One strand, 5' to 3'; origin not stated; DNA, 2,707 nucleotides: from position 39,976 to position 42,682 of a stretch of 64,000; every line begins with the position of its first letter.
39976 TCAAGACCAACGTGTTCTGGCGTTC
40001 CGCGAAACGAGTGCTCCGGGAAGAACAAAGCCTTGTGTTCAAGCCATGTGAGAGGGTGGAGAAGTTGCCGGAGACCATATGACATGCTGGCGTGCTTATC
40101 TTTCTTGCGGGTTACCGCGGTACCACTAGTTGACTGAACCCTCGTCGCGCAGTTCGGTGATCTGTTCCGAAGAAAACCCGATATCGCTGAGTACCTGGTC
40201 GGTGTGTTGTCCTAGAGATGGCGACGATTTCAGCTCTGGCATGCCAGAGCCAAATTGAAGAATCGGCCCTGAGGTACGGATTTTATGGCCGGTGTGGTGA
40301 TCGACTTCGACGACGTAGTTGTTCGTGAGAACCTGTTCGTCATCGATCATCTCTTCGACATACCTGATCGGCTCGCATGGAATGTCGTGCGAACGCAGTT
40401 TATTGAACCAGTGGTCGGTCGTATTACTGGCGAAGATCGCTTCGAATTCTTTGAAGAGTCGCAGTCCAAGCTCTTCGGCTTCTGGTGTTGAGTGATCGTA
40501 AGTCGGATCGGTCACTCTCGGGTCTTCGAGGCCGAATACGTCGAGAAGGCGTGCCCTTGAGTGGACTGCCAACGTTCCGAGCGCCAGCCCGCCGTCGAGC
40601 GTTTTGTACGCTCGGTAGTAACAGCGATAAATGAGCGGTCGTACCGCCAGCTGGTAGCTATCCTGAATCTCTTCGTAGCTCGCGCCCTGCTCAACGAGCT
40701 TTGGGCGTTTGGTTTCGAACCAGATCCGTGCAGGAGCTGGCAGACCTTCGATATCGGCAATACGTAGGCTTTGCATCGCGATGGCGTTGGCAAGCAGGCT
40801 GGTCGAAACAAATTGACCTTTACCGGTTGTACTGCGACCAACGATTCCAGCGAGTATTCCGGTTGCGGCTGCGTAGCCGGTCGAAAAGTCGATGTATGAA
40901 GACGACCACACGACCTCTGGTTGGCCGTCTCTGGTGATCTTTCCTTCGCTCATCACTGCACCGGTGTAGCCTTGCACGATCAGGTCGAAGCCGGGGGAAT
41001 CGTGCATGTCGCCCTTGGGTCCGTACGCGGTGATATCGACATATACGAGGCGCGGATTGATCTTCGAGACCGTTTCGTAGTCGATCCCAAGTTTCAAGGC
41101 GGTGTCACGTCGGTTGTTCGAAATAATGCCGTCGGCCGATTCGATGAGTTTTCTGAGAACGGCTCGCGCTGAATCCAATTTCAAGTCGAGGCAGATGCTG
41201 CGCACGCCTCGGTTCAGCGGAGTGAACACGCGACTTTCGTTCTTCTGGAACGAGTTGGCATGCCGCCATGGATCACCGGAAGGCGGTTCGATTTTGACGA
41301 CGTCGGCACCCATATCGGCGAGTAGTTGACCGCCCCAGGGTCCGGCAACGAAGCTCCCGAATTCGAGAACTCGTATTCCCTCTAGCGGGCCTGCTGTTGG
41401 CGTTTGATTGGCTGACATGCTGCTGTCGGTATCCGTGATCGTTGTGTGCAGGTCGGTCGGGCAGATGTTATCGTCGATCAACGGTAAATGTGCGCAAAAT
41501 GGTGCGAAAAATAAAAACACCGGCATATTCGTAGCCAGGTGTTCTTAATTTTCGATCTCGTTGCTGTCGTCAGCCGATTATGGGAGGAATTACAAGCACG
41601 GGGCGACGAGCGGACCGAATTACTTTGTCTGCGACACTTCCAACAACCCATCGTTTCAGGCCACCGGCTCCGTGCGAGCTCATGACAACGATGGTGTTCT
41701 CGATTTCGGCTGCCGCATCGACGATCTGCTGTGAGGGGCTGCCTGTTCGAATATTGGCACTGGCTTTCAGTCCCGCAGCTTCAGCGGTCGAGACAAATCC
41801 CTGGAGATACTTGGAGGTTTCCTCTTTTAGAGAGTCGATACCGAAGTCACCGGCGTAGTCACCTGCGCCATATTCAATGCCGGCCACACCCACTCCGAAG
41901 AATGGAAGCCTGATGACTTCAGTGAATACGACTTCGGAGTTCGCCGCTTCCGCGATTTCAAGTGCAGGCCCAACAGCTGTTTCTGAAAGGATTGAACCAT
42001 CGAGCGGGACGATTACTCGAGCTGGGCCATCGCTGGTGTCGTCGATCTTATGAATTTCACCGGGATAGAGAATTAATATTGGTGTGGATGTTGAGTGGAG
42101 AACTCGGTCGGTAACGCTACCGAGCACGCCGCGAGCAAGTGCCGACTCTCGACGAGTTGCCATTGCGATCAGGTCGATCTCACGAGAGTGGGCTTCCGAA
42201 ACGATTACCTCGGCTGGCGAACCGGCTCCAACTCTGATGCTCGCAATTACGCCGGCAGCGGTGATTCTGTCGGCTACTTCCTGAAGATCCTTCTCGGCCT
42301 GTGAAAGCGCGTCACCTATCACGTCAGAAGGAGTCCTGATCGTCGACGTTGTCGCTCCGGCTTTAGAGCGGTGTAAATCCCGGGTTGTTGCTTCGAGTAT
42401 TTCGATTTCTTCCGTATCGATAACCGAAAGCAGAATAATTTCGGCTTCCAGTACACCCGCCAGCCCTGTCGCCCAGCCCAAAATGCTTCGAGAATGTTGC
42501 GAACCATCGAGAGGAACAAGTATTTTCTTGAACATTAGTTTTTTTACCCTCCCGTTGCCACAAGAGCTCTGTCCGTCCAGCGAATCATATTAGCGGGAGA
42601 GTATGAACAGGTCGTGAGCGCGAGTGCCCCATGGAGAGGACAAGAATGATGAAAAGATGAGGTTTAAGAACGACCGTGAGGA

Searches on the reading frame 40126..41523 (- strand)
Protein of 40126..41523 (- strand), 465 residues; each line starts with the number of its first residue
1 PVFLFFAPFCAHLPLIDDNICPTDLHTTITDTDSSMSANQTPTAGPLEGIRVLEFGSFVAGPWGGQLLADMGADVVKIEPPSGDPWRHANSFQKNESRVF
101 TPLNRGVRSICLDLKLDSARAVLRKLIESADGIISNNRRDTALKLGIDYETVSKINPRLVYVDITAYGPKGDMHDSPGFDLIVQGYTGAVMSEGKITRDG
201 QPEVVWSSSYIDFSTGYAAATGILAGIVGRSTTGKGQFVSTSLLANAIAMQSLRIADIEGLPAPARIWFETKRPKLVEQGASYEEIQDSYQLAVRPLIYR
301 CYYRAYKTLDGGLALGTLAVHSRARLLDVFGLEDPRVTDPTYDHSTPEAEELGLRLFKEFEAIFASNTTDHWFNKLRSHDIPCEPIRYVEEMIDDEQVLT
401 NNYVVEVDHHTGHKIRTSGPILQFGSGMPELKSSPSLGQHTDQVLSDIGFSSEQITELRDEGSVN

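Call 58: search_protein_families(library=pfam, proteins=[window:40126-41523:-], max_evalue=0.00001)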
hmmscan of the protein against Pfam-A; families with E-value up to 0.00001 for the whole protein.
window:40126-41523:- (465 aa): 1 family
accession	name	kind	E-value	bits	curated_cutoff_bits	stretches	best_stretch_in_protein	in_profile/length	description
PF02515.22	CoA_transf_3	-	2e-87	294.2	23.3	1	47-441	1-366/366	CoA-transferase family III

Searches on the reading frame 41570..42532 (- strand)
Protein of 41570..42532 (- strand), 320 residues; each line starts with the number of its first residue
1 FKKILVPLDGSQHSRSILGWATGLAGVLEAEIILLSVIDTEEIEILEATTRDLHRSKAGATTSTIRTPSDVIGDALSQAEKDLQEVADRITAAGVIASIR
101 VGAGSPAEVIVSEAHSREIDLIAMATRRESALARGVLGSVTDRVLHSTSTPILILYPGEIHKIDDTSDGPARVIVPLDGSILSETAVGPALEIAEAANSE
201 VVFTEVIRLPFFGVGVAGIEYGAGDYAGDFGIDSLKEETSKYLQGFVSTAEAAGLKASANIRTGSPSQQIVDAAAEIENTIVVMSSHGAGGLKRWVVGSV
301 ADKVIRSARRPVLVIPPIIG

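Call 58: search_protein_families(library=pfam, proteins=[window:41570-42532:-], max_evalue=0.00001)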
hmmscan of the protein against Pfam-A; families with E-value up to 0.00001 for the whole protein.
window:41570-42532:- (320 aa): 1 family
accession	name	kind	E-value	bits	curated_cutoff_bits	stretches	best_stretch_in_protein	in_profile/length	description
PF00582.32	Usp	-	1.2e-48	165.7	24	2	1-154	2-139/141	Universal stress protein family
